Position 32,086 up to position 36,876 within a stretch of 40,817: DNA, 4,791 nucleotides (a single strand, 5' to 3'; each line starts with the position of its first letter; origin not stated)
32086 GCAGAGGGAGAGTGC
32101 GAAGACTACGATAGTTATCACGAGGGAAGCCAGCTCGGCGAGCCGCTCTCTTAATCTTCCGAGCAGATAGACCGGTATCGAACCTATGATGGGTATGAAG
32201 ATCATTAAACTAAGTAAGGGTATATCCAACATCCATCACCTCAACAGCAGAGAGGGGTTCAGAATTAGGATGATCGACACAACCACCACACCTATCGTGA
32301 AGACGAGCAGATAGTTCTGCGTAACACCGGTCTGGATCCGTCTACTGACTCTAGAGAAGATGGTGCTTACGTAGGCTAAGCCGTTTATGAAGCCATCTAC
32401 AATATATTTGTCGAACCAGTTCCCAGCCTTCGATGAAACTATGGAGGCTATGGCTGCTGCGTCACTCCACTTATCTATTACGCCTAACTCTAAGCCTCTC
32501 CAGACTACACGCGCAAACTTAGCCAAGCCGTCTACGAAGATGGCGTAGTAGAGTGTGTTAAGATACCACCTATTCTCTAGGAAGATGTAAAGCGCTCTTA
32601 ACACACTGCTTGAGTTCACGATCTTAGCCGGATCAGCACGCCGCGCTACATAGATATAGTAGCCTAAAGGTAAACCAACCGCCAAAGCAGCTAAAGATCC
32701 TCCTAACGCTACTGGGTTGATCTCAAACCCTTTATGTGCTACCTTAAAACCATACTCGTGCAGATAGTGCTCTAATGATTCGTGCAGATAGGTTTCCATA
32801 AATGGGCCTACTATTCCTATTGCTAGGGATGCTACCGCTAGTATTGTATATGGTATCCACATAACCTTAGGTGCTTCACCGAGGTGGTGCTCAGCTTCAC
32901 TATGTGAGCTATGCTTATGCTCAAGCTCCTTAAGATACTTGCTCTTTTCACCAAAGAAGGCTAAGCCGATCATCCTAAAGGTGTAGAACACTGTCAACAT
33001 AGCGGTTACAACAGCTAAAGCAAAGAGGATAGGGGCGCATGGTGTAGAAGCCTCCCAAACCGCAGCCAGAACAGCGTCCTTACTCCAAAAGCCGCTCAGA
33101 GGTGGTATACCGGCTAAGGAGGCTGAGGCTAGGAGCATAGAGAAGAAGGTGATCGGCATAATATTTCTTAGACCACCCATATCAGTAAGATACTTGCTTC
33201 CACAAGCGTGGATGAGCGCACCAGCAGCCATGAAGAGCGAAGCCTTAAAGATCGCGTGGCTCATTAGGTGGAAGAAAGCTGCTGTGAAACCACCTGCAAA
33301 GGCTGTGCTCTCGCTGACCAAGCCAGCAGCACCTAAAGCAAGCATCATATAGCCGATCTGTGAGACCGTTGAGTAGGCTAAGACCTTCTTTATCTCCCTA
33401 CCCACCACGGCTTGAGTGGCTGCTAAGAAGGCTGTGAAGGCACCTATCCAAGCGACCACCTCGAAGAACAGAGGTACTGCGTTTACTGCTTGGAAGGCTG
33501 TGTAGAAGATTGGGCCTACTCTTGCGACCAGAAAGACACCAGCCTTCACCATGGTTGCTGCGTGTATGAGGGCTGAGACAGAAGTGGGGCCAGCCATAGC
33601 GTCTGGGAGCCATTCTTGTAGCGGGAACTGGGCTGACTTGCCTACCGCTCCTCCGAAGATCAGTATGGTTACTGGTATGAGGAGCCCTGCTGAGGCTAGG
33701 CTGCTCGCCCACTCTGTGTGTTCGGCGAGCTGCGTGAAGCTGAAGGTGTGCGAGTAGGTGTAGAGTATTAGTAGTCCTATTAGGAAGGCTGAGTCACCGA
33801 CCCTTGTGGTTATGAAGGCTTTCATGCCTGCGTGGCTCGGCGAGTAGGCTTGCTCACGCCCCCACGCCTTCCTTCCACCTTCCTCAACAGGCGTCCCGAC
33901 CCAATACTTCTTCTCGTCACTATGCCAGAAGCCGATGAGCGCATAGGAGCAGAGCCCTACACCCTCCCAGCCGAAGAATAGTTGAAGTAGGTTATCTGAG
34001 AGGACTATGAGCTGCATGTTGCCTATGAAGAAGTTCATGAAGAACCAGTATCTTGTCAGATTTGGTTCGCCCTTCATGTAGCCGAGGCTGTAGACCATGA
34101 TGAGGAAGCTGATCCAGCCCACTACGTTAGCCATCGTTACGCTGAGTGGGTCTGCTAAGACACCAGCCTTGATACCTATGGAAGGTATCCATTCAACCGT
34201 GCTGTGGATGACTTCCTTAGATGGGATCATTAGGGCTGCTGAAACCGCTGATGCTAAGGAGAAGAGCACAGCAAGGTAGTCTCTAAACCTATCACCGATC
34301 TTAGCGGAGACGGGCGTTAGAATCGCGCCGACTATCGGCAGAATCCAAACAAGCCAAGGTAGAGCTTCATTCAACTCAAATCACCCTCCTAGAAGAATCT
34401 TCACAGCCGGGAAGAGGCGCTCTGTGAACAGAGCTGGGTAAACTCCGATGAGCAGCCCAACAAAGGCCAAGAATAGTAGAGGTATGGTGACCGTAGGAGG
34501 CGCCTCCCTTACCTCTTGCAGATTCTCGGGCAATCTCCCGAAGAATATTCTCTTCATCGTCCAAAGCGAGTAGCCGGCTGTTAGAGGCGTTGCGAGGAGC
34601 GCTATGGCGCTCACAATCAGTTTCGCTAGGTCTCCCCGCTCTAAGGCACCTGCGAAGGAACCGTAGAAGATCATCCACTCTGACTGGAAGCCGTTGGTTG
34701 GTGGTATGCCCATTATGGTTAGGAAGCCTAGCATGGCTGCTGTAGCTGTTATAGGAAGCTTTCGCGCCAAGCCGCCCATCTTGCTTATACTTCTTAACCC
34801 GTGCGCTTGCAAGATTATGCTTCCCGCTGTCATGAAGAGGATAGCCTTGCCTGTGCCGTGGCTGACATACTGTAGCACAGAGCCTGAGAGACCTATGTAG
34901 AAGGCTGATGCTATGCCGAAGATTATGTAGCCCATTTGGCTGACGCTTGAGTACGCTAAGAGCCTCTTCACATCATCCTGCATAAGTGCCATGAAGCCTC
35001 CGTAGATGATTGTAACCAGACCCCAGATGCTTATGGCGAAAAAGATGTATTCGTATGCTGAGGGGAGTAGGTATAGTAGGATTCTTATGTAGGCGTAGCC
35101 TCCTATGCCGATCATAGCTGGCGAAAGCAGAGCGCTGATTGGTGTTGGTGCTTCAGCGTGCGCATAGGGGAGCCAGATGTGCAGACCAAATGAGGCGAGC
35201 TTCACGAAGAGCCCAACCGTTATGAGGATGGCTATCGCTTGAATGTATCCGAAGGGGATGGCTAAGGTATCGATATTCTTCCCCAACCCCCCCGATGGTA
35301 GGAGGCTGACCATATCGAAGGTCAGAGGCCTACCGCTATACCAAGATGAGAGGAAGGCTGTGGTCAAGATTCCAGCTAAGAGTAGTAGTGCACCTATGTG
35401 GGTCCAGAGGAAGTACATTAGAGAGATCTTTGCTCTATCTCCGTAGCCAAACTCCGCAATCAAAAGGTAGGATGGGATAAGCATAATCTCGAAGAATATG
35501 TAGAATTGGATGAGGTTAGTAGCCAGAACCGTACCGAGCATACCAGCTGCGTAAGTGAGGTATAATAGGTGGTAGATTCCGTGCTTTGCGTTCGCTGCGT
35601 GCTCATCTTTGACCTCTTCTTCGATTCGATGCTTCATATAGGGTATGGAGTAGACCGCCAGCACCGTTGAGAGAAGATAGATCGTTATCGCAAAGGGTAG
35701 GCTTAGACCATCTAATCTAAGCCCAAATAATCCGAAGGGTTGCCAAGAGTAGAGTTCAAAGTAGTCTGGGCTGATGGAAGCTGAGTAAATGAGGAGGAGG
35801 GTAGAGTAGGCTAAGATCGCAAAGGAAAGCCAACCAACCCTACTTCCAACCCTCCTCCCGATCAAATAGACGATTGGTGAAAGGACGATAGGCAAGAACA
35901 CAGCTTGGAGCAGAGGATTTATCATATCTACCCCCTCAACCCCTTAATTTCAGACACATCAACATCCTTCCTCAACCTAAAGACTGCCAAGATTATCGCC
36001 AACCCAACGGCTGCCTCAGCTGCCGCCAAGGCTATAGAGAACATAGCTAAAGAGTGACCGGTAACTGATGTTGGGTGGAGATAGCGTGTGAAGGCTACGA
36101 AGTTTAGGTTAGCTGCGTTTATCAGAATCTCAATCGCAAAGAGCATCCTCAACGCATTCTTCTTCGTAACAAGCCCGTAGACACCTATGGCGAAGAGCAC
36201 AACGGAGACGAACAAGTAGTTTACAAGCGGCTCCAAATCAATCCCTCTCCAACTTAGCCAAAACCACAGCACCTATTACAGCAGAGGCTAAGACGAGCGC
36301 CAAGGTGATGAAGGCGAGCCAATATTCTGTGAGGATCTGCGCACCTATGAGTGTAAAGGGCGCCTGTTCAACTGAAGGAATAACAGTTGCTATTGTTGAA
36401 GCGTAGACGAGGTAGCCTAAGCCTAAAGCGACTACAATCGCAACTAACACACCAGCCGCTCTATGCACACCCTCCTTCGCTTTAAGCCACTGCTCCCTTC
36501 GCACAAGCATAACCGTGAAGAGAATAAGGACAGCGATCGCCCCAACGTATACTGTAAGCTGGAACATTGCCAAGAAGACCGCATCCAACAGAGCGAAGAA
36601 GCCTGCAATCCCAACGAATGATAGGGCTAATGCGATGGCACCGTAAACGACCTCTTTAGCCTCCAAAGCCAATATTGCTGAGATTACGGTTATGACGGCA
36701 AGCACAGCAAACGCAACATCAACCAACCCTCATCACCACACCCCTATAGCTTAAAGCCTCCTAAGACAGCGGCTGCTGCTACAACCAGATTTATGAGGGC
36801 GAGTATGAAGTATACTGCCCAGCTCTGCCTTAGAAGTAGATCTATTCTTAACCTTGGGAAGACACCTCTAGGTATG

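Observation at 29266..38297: Complex I operon encoding only membrane subunits: nuoA-H-J-K-M'-L-M-N with no room for nuoB/C/D/I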

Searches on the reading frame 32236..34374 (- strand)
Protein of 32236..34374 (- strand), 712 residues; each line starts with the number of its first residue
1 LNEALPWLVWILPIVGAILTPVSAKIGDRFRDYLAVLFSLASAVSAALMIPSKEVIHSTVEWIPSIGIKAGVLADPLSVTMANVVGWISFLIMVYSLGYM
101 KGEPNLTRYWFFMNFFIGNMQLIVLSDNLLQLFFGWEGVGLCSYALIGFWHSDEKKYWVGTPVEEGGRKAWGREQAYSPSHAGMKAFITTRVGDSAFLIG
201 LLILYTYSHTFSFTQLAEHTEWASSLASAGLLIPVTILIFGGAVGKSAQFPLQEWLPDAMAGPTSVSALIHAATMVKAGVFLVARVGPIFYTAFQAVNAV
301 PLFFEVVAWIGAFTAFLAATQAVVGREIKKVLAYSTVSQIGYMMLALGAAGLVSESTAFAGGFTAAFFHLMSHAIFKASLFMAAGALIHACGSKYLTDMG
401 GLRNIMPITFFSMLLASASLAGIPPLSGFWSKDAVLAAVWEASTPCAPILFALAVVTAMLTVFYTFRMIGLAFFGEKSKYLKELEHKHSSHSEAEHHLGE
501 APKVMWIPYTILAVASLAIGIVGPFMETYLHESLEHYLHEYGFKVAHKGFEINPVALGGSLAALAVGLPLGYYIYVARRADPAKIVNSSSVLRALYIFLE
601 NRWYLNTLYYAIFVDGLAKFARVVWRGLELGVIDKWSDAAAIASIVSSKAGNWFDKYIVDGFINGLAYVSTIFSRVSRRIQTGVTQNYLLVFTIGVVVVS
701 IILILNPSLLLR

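Call 3: search_protein_families(library=pfam, proteins=[window:32236-34374:-])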
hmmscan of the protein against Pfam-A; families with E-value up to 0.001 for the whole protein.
window:32236-34374:- (712 aa): 2 families
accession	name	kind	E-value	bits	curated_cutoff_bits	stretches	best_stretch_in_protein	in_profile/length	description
PF00361.26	Proton_antipo_M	-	1.2e-70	238.4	21.5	2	179-458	31-291/294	NADH:quinone oxidoreductase/Mrp antiporter, TM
PF00662.26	Proton_antipo_N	-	3.2e-14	53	24.5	1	62-109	1-50/51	NADH-Ubiquinone oxidoreductase (complex I), chain 5 N-terminus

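Call 43: search_solved_structures(query=window:32236-34374:-, show_alignments=3, max_evalue=1e-30)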
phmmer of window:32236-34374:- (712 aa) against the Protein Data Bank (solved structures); distinct sequences matched with E-value up to 1e-30: 40.
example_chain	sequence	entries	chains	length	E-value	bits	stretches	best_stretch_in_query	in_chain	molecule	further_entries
6hum_F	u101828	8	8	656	1.7e-100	341.2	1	6-640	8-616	NADH dehydrogenase subunit 5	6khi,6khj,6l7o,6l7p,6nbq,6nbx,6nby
8e9g_L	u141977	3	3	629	4.3e-80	273.8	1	179-592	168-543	NADH-quinone oxidoreductase, L subunit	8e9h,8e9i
8qby_L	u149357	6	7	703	3.6e-77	264.1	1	11-542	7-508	NADH dehydrogenase subunit L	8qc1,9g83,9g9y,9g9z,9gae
3rko_L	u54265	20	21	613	6.2e-77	263.3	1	182-615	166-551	NADH-QUINONE OXIDOREDUCTASE SUBUNIT L | Proton-translocating NADH-quinone oxidoreductase, chain L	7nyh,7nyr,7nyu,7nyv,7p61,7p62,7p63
7z7r_L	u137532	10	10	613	1e-76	262.6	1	52-615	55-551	NADH dehydrogenase subunit L | NADH-quinone oxidoreductase subunit L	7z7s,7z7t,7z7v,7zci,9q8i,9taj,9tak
4he8_L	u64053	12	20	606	1.4e-75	258.8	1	182-621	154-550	NADH-quinone oxidoreductase subunit 12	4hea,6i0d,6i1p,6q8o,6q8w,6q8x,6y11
7ar7_L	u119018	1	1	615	2e-74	255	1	61-633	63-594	NADH-ubiquinone oxidoreductase chain 5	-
7aqq_L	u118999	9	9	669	2.4e-74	254.7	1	181-633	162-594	NADH-ubiquinone oxidoreductase chain 5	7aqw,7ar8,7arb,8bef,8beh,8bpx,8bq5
9grx_F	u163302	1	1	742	3.2e-74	254.3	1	181-490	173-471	NAD(P)H-quinone oxidoreductase subunit 5, chloroplastic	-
7wff_F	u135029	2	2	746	1.6e-73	252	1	181-488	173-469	NAD(P)H-quinone oxidoreductase subunit 5, chloroplastic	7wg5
7a23_a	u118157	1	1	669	1.9e-73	251.7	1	181-633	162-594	Nad5m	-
7eu3_F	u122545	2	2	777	1.1e-72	249.3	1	15-477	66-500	NAD(P)H-quinone oxidoreductase subunit F | NADH-plastoquinone oxidoreductase subunit 5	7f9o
8e73_5M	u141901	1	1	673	2e-72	248.4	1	181-633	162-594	Nad5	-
7qru_A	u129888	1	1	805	2e-61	212.1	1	11-475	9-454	Na+/H+ antiporter subunit A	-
6z16_A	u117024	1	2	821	8.1e-60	206.7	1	51-486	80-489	Multisubunit Na+/H+ antiporter, A subunit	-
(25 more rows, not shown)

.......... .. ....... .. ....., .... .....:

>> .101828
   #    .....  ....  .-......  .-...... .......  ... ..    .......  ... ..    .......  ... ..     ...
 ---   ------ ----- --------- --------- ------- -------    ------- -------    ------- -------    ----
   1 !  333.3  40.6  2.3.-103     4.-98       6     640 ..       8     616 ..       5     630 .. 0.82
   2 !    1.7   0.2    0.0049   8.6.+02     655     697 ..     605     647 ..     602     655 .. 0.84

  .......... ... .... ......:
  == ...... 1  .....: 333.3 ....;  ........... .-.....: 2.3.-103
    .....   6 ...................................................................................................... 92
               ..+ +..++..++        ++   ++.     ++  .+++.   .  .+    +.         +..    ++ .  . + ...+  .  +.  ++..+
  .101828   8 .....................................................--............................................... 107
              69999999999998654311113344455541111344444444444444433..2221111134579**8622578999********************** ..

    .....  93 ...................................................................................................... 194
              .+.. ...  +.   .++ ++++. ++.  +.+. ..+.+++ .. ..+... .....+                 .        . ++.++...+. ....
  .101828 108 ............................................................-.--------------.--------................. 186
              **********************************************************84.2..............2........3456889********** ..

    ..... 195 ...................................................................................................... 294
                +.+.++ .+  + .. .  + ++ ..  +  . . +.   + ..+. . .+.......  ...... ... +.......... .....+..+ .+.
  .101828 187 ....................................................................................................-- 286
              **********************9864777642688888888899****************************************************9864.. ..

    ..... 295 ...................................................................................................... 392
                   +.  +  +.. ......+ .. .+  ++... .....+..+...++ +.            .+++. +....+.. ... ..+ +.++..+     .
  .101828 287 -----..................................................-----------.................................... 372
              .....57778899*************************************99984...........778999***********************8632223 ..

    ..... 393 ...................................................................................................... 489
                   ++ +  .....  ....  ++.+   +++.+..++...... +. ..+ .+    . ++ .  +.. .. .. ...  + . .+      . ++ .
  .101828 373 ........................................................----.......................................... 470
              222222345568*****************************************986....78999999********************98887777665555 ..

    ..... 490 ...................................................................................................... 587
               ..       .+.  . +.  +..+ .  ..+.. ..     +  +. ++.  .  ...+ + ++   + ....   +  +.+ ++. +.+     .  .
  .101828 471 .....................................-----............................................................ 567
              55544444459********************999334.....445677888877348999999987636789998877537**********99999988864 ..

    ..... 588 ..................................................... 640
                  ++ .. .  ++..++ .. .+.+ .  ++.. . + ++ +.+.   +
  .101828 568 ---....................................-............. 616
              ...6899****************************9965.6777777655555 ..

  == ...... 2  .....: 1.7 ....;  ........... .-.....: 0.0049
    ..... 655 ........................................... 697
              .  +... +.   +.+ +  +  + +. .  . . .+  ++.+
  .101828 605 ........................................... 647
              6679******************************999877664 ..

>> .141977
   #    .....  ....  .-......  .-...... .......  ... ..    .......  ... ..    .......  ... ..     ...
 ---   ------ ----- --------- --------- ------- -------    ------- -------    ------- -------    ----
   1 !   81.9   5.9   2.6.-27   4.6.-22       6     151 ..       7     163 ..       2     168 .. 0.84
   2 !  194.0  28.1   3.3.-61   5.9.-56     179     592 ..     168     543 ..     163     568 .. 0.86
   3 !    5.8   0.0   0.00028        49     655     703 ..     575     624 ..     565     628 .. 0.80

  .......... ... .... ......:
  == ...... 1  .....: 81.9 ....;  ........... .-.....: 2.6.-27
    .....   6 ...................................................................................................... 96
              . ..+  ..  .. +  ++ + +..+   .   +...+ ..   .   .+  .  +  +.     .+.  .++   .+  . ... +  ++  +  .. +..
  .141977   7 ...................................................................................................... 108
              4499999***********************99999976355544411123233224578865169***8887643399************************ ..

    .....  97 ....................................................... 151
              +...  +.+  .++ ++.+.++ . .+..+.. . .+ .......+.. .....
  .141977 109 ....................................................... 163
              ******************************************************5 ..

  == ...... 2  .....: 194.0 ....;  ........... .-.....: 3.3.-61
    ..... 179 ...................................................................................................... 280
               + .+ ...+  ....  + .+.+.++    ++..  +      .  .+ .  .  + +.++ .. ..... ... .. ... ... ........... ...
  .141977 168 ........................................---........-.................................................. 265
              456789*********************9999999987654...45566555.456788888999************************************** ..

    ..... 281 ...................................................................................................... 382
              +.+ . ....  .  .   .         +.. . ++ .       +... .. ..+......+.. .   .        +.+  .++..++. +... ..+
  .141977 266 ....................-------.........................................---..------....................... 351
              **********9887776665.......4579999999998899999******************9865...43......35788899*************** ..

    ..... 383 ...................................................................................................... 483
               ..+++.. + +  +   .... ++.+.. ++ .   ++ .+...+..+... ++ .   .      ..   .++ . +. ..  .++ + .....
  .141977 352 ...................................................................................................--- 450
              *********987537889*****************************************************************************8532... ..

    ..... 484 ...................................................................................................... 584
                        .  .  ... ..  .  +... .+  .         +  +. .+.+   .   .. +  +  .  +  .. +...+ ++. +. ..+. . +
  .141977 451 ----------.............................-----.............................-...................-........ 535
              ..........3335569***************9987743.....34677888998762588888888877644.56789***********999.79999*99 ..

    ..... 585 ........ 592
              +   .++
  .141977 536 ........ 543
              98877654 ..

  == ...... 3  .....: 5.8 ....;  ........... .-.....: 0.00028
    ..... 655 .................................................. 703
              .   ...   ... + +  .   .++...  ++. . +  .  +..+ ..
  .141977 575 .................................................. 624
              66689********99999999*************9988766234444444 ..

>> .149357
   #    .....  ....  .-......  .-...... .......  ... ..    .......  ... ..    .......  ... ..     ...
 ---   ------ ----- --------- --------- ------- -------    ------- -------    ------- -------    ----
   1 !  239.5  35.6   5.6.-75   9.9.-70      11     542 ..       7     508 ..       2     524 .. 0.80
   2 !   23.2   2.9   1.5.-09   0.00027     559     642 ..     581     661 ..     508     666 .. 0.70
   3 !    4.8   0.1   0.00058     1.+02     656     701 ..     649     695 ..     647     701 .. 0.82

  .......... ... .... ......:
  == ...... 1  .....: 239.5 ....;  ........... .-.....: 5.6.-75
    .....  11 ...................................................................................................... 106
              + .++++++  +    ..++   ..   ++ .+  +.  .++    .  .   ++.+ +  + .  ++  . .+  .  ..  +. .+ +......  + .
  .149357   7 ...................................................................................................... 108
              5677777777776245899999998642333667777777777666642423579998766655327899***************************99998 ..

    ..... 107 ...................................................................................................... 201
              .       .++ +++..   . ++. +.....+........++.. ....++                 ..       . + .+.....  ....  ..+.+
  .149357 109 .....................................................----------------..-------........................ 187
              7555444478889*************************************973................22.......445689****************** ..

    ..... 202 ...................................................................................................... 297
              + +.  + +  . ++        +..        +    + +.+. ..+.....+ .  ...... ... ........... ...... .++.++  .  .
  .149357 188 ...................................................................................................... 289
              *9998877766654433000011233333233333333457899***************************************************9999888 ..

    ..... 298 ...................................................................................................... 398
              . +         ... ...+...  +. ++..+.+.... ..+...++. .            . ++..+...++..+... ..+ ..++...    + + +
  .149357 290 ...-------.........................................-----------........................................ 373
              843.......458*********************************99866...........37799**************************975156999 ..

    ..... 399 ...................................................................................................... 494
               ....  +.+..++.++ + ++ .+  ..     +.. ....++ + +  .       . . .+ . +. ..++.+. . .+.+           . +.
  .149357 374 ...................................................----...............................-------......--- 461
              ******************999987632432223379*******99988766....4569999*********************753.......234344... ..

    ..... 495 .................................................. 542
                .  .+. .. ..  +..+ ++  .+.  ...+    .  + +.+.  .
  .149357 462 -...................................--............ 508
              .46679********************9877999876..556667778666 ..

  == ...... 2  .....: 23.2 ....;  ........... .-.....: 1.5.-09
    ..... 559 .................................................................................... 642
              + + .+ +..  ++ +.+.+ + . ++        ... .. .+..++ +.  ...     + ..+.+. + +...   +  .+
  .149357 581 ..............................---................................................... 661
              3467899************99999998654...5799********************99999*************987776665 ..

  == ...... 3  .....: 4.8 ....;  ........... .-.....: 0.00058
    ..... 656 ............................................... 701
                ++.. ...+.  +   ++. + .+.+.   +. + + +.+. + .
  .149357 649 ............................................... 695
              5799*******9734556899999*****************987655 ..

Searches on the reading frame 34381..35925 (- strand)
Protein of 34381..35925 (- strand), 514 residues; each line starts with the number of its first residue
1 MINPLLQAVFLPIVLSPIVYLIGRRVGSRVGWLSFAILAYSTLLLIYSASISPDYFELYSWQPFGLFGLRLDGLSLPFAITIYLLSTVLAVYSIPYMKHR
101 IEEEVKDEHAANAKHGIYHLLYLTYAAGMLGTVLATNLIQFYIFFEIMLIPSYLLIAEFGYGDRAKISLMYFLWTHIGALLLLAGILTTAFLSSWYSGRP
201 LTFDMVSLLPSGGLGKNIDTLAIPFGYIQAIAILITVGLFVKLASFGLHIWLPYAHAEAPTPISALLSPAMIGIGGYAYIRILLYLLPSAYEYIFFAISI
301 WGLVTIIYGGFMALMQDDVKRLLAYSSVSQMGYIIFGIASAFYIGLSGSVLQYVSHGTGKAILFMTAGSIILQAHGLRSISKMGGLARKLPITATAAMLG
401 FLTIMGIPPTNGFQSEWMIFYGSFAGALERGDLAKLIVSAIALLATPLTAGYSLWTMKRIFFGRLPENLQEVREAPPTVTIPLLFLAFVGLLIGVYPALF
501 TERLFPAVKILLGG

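Call 3: search_protein_families(library=pfam, proteins=[window:34381-35925:-])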
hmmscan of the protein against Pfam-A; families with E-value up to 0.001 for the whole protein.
window:34381-35925:- (514 aa): 2 families
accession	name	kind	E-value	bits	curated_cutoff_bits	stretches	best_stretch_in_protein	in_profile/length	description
PF00361.26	Proton_antipo_M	-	2.1e-61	208.1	21.5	1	135-427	1-279/294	NADH:quinone oxidoreductase/Mrp antiporter, TM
PF00662.26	Proton_antipo_N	-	1.3e-05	25.4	24.5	1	67-99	11-43/51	NADH-Ubiquinone oxidoreductase (complex I), chain 5 N-terminus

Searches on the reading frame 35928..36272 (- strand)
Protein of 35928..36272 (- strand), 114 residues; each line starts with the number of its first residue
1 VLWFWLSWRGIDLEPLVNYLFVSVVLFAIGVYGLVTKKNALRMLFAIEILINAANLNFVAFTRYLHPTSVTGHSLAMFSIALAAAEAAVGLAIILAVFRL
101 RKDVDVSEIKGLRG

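Call 3: search_protein_families(library=pfam, proteins=[window:35928-36272:-])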
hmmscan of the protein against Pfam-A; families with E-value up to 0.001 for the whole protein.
window:35928-36272:- (114 aa): 1 family
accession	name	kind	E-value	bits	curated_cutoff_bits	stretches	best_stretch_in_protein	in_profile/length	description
PF00420.29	Oxidored_q2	-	5.3e-26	90.6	26.1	1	19-113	2-94/95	NADH-ubiquinone/plastoquinone oxidoreductase chain 4L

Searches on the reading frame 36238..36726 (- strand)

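Call 3: search_protein_families(library=pfam, proteins=[window:36238-36726:-])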
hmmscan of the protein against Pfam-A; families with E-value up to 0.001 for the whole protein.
window:36238-36726:- (162 aa): 1 family
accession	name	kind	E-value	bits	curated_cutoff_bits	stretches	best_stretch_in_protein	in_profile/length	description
PF00499.25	Oxidored_q3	-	2.9e-27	95.6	33.2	1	16-156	1-146/146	NADH-ubiquinone/plastoquinone oxidoreductase chain 6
